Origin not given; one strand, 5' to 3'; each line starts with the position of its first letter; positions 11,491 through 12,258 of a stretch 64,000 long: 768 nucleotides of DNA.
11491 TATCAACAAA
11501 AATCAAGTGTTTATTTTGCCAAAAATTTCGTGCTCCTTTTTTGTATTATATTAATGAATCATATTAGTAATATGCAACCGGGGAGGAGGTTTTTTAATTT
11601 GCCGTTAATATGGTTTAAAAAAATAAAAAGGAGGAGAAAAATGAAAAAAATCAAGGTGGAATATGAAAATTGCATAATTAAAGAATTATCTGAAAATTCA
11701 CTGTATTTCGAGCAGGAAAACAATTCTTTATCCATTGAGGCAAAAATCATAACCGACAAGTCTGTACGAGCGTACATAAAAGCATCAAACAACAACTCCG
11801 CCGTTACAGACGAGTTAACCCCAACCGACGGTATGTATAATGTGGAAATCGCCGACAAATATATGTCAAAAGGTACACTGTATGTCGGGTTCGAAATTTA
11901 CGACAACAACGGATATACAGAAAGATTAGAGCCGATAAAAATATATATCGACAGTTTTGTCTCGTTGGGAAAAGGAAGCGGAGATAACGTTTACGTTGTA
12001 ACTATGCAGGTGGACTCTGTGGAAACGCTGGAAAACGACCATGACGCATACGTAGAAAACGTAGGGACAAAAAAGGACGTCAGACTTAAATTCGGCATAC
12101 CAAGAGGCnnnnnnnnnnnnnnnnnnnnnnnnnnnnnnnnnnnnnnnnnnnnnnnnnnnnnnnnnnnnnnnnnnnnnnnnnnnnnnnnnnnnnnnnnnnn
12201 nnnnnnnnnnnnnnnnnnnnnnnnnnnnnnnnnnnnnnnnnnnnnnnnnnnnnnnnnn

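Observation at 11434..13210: An orphan collagen-repeat tail-fibre-like gene plus an XkdX-like ORF, wedged between the glycan locus and the dcw cluster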

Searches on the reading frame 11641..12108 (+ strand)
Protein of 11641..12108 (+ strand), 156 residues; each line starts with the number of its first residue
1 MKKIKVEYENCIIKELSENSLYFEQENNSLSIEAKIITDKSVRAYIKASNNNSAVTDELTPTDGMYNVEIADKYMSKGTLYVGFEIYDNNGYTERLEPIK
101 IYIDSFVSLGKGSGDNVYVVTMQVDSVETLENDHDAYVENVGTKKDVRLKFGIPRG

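Call 17: find_related_loci(query=A2, collection=genome_contigs, flank=10000)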
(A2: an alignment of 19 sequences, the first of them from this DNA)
Query A2 (156 aa) in genome_contigs; peptide patterns used: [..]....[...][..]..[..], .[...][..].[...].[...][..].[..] (x = any residue, [..] = any of these).
41 stretches matched a pattern; 12 encode a relative of the query (tblastn E <= 1e-3); 12 distinct loci.
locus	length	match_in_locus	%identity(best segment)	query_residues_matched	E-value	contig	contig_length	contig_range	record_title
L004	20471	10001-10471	60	1-156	7e-59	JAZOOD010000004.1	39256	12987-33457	MAG: Clostridia bacterium isolate T1900045634_YK20190328.MAGScoT_cleanbin_000002 SGB_8073_k141_279243, whole genome shot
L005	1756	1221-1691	59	1-156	1e-59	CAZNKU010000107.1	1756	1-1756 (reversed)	MAG TPA_asm: uncultured Clostridiaceae bacterium isolate SRP315200_co1_88 genome assembly, contig: NODE_183864_length_17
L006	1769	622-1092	62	1-156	4e-59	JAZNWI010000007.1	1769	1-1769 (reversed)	MAG: Clostridia bacterium isolate T1900044784_TS20190250.MAGScoT_cleanbin_000038 SGB_2601_k141_58123, whole genome shotg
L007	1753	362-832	61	1-156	5e-56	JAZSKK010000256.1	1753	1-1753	MAG: Clostridia bacterium isolate T1900044560_TS20190026.MAGScoT_cleanbin_000075 SGB_364_k141_709785, whole genome shotg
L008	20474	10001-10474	59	1-156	2e-54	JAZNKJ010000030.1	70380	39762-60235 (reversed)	MAG: Clostridia bacterium isolate T1900044676_TS20190142.MAGScoT_cleanbin_000006 SGB_1632_k141_2581962, whole genome sho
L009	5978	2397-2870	56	1-156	2e-53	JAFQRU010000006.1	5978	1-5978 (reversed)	MAG: Clostridia bacterium isolate RGIG2092 Goat_Colon-3__c10221, whole genome shotgun sequence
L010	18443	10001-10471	62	1-156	8e-57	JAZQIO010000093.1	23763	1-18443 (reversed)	MAG: Clostridia bacterium isolate T1900044623_TS20190089.MAGScoT_cleanbin_000043 SGB_917_k141_1534926, whole genome shot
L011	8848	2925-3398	56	1-156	2e-52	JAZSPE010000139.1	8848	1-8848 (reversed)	MAG: Clostridia bacterium isolate T1900044546_TS20190012.MAGScoT_cleanbin_000067 SGB_149_k141_1838571, whole genome shot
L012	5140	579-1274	61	1-156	7e-51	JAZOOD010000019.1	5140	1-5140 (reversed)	MAG: Clostridia bacterium isolate T1900045634_YK20190328.MAGScoT_cleanbin_000002 SGB_8073_k141_1079204, whole genome sho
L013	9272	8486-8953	55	1-154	3e-49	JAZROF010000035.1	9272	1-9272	MAG: Clostridia bacterium isolate T1900045394_YK20190084.MAGScoT_cleanbin_000010 SGB_6950_k141_3734078, whole genome sho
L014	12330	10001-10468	55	1-156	1e-47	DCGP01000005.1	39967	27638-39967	MAG TPA_asm: Clostridiales bacterium UBA1775 UBA1775_contig_108437, whole genome shotgun sequence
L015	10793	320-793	59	1-156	2e-54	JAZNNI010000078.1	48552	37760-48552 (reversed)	MAG: Clostridia bacterium isolate T1900044657_TS20190123.MAGScoT_cleanbin_000020 SGB_1486_k141_4479640, whole genome sho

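Call 18: find_related_loci(query=A2, collection=viral_contigs, flank=10000)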
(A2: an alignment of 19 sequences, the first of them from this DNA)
Query A2 (156 aa) in viral_contigs; peptide patterns used: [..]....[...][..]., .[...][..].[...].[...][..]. (x = any residue, [..] = any of these).
24 stretches matched a pattern; 1 encode a relative of the query (tblastn E <= 1e-3); 1 distinct loci.
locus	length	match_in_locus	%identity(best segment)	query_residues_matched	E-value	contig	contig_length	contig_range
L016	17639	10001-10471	64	1-156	8e-63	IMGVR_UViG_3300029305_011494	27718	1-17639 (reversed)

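Call 44: search_protein_families(library=pfam, proteins=[L008:11739-12530:+, L008:8477-9829:+, L008:7498-8361:-], max_evalue=0.1)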
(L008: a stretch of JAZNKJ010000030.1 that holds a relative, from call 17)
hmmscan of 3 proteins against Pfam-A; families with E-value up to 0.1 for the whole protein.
L008:11739-12530:+ (264 aa): 3 families
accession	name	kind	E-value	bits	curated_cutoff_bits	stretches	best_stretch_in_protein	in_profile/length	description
PF01522.26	Polysacc_deac_1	-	1.3e-39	135.4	23.1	1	50-170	3-122/124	Polysaccharide deacetylase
PF03065.20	Glyco_hydro_57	-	6.4e-05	22.8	21.2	1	89-172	84-169/291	Glycosyl hydrolase family 57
PF04748.18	Polysacc_deac_2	-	0.002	17.7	27.5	1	187-236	162-211/212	Divergent polysaccharide deacetylase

L008:8477-9829:+ (451 aa): 1 family
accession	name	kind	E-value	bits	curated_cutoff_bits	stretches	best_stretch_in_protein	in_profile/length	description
PF00202.27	Aminotran_3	-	5.6e-42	144.3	30.5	1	48-358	11-338/403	Aminotransferase class-III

L008:7498-8361:- (287 aa): 8 families
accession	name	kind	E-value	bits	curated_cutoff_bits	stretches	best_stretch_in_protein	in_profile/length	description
PF12833.13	HTH_18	-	2.7e-20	72.9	33.6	1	204-282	1-79/80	Helix-turn-helix domain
PF00165.29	HTH_AraC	-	1.7e-10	41.2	26.6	1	245-281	6-41/42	Bacterial regulatory helix-turn-helix proteins, AraC family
PF07883.17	Cupin_2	-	1.3e-05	25.3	27.2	1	30-86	10-66/70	Cupin domain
PF02311.25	AraC_binding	-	0.0026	17.9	21.1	1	31-82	16-67/135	AraC-like ligand binding domain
PF04297.20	UPF0122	-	0.0047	17.6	22.7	1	189-251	24-85/101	Putative helix-turn-helix protein, YlxM / p13 like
PF18828.6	LPD15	-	0.023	15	27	1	173-220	50-97/99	Large polyvalent-protein-associated domain 15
PF01050.24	MannoseP_isomer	-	0.091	13.4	23.6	0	32-80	44-91/116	Mannose-6-phosphate isomerase C-terminal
PF21621.3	MPI_cupin_dom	-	0.096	13.1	27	0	33-72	24-63/79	Mannose-6-phosphate isomerase, cupin domain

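Call 47: search_solved_structures(query=A2, max_evalue=10)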
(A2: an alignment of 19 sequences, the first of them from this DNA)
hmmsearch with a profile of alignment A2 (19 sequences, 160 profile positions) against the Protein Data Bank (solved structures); distinct sequences matched with E-value up to 10: 0.

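Call 52: search_protein_families(library=pfam, proteins=[L004:521-2017:+, L004:1995-3173:+, L004:3194-4219:+, L004:4243-4977:+, L004:4977-5465:+, L004:5462-6547:+, L004:6547-7080:+, L004:7149-8303:+, L004:8372-9895:+, L004:11311-11550:+], max_evalue=0.001)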
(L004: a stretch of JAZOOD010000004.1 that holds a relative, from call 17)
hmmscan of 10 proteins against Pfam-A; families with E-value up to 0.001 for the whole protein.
L004:521-2017:+ (499 aa): 2 families
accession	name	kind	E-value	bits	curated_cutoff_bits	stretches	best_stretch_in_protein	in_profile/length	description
PF13440.11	Polysacc_synt_3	-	3.2e-80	269.9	23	1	33-328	1-292/293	Polysaccharide biosynthesis protein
PF01943.22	Polysacc_synt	-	1.2e-20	74.6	28.2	1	14-278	6-272/274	Polysaccharide biosynthesis protein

L004:1995-3173:+ (393 aa): 3 families
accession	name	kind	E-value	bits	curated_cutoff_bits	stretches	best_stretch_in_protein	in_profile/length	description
PF00288.32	GHMP_kinases_N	-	1e-11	45.3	22.3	1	92-177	2-86/87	GHMP kinases N terminal domain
PF10509.15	GalKase_gal_bdg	-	2.8e-10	40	23.1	1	9-56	2-48/49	Galactokinase galactose-binding signature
PF08544.19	GHMP_kinases_C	-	5.5e-07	30.3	21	1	291-369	4-83/85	GHMP kinases C terminal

L004:3194-4219:+ (342 aa): 1 family
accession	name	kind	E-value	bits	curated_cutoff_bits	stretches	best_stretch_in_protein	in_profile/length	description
PF01757.29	Acyl_transf_3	-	4e-24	85.7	31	1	12-330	5-325/326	Acyltransferase domain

L004:4243-4977:+ (245 aa): 3 families
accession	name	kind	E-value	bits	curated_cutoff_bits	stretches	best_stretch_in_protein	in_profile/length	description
PF00483.29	NTP_transferase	-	7e-30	104.8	21.2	1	4-240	3-242/245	Nucleotidyl transferase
PF12804.13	NTP_transf_3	-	1.2e-08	35.7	27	1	3-142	1-127/160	MobA-like NTP transferase domain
PF01128.25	IspD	-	0.00039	20.7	27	1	1-89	1-84/221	2-C-methyl-D-erythritol 4-phosphate cytidylyltransferase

L004:4977-5465:+ (163 aa): 1 family
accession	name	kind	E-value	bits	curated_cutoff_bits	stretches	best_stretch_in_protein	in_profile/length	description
PF04892.17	VanZ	-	7.1e-15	56.2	30.1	1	18-149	1-125/126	VanZ like family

L004:5462-6547:+ (362 aa): 7 families
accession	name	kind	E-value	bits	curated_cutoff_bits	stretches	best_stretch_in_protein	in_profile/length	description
PF01370.27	Epimerase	-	1e-52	179.4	20.9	1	13-260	1-235/240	NAD dependent epimerase/dehydratase family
PF16363.11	GDP_Man_Dehyd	-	1.7e-50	172.8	27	1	14-346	1-331/332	GDP-mannose 4,6 dehydratase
PF01073.25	3Beta_HSD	-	1.3e-17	64.2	22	1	14-243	1-222/280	3-beta hydroxysteroid dehydrogenase/isomerase family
PF02719.21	Polysacc_synt_2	-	4.9e-16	59.2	20.2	1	13-188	1-156/293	Polysaccharide biosynthesis protein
PF04321.23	RmlD_sub_bind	-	4.2e-15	56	27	1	12-228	2-177/287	RmlD substrate binding domain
PF07993.18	NAD_binding_4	-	1.7e-07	31.1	20.1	1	15-202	1-209/258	Male sterility protein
PF13460.12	NAD_binding_10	-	9.2e-06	26.1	27.2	1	69-183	37-134/184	NAD(P)H-binding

L004:6547-7080:+ (178 aa): 2 families
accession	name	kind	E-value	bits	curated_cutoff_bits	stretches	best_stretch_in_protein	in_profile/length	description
PF00132.30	Hexapep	-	2.4e-09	36.9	27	1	90-124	2-36/36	Bacterial transferase hexapeptide (six repeats)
PF14602.12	Hexapep_2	-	2.5e-06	27.6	27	1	96-124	8-34/34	Hexapeptide repeat of succinyl-transferase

L004:7149-8303:+ (385 aa): 1 family
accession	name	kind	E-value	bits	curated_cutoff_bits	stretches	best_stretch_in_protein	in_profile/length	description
PF14907.12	NTP_transf_5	-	1.2e-40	140.2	31.2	1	28-272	5-248/249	Uncharacterised nucleotidyltransferase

L004:8372-9895:+ (508 aa): 0 families

L004:11311-11550:+ (80 aa): 0 families

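Call 53: predict_structure(alignment_id=A2)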
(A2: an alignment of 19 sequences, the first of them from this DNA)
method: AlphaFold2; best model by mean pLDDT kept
length: 156 residues; sequences in the alignment: 19
mean_pLDDT: 82.1   pTM: 0.60
mean pLDDT of the five models: 82.1, 80.9, 79.4, 78.9, 78.4
residues with pLDDT >= 90: 73; 70-90: 54; 50-70: 16; < 50: 13
segments of 3 or more residues with pLDDT < 50: 108-119
pLDDT, mean of each block of 10 residues (from residue 1): 86 78 58 93 93 92 93 85 92 87 65 44 85 91 84 89
secondary structure, 60 per line:
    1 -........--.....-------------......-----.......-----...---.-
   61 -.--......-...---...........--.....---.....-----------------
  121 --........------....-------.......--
elements in order: E2-9 E12-16 E30-35 E41-47 E53-55 E65-70 E78-88 E91-95 E99-103 E123-130 E137-140 E148-154

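Call 77: find_related_loci(query=A2, collection=metagenome_contigs, flank=10000)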
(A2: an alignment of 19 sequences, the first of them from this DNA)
Query A2 (156 aa) in metagenome_contigs; peptide patterns used: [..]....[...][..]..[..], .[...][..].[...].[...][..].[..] (x = any residue, [..] = any of these).
39 stretches matched a pattern; 3 encode a relative of the query (tblastn E <= 1e-3); 3 distinct loci.
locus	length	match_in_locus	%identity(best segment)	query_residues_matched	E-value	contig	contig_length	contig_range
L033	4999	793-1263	67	1-156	1e-67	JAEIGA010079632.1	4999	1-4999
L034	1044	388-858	65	1-156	4e-70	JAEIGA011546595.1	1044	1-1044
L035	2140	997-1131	47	1-44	3e-7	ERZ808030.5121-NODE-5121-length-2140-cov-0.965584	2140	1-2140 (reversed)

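Call 92: search_protein_representatives(alignment_id=A2)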
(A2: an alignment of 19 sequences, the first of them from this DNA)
Query: 19 sequences, 160 profile positions. Proteins with E-value up to 0.001 (for the whole library): 3175; up to 1e-10: 1008; up to 1e-30: 105. The best 150 are listed.
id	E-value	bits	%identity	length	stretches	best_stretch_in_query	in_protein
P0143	1.5e-149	509.0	-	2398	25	119-160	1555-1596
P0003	6.7e-90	315.1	-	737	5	1-159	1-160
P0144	2.1e-79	280.9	-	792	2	1-160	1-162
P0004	5.9e-77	273.0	-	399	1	1-160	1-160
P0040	6.5e-77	272.9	-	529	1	1-160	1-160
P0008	3.5e-75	267.2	-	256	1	1-160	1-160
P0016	3.7e-75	267.1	-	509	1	1-160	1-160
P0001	3.3e-73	260.8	-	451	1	1-160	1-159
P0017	3.4e-73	260.8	-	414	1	1-160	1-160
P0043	3.2e-72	257.6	-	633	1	1-160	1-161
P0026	1.3e-71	255.7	-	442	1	1-160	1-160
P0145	1.8e-71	255.2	-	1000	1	1-159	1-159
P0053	2.1e-71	255.0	-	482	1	1-160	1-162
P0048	1.3e-70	252.4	-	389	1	1-160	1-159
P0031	1.5e-70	252.1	-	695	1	1-160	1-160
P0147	5.1e-68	244.0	-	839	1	1-159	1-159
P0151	3.8e-64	231.4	-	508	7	120-160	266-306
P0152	3.7e-61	221.7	-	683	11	120-160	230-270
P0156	1.0e-57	210.5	-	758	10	120-160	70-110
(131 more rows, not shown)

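Call 93: search_protein_families(library=pfam, proteins=[P0143, P0152, P0156, P0151, P0145, P0147], max_evalue=0.01)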
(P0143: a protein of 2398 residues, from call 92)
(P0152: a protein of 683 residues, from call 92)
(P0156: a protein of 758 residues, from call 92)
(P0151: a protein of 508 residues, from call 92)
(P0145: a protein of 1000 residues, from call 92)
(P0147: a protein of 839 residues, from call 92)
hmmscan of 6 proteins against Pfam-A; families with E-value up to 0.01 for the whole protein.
P0143 (2398 aa): 2 families
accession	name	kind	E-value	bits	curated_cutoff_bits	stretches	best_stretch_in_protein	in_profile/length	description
PF01391.23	Collagen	-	1.2e-29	102.3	27.2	5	1508-1554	9-55/60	Collagen triple helix repeat (20 copies)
PF09070.16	PFU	-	5.6e-07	30.2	26.2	0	960-995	32-67/113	PFU (PLAA family ubiquitin binding)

P0152 (683 aa): 1 family
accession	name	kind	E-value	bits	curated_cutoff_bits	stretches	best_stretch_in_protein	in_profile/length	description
PF09070.16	PFU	-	0.00016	22.3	26.2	0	34-70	32-68/113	PFU (PLAA family ubiquitin binding)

P0156 (758 aa): 0 families

P0151 (508 aa): 1 family
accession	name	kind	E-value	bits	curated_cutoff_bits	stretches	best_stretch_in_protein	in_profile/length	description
PF01391.23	Collagen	-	7.2e-05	22.9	27.2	2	302-329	30-57/60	Collagen triple helix repeat (20 copies)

P0145 (1000 aa): 0 families

P0147 (839 aa): 0 families

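Call 103: fold_search(model_id=the predicted structure, library=viral)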
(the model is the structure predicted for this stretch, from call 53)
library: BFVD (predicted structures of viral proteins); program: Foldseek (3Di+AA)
matches with E <= 10: 1368; with E <= 0.001: 93
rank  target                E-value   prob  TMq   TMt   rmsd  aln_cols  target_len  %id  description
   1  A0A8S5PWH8            1.0e-08  1.00  0.49  0.22  24.0       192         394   14  Baseplate component [Siphoviridae sp. ctPsO101]
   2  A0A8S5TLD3            3.6e-07  1.00  0.53  0.14  16.6       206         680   18  Uncharacterized protein [Siphoviridae sp. ctTIi48]
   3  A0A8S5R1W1            7.2e-07  1.00  0.40  0.14  32.5       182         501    8  PROTEIN (MANNOSE-BINDING PROTEIN A), HOST DEFENSE, METALLOPROTEIN, SUGAR.9A [Siphoviridae sp. ct4Am4]
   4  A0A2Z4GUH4            1.2e-06  1.00  0.49  0.16  12.0       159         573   11  (no name in the UniProt tables at hand)
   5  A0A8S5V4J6            3.2e-06  1.00  0.52  0.39   5.2       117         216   20  Tail fiber protein [Myoviridae sp. ctKkB1]
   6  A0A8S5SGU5            3.8e-06  1.00  0.48  0.21   6.7       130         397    9  Baseplate component [Siphoviridae sp. ct9zP9]
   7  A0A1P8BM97            7.1e-06  1.00  0.49  0.11   8.4       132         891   14  (no name in the UniProt tables at hand)
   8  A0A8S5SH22            1.0e-05  1.00  0.50  0.26   5.5       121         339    7  Uncharacterized protein [Siphoviridae sp. ctBCr48]
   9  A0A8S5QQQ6            1.1e-05  1.00  0.45  0.18  41.6       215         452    8  BppU domain protein [Siphoviridae sp. ct8LX107]
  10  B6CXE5                1.3e-05  1.00  0.46  0.10   4.1       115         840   12  (no name in the UniProt tables at hand)
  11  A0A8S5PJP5            1.3e-05  1.00  0.41  0.09   7.3       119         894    8  BppU domain protein (Fragment) [Siphoviridae sp. ctRcp9]
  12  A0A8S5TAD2            1.4e-05  1.00  0.51  0.48   4.0       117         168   12  BppU domain protein [Siphoviridae sp. ct0Wl9]
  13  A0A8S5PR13            1.6e-05  1.00  0.45  0.46   4.7       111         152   11  Baseplate component [Siphoviridae sp. ctkJH11]
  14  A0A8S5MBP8            2.0e-05  1.00  0.45  0.16   9.9       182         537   13  Uncharacterized protein (Fragment) [Siphoviridae sp. ctG7D9]
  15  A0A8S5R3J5            2.1e-05  1.00  0.40  0.14   7.6       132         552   12  Baseplate component [Siphoviridae sp. ctdm01]
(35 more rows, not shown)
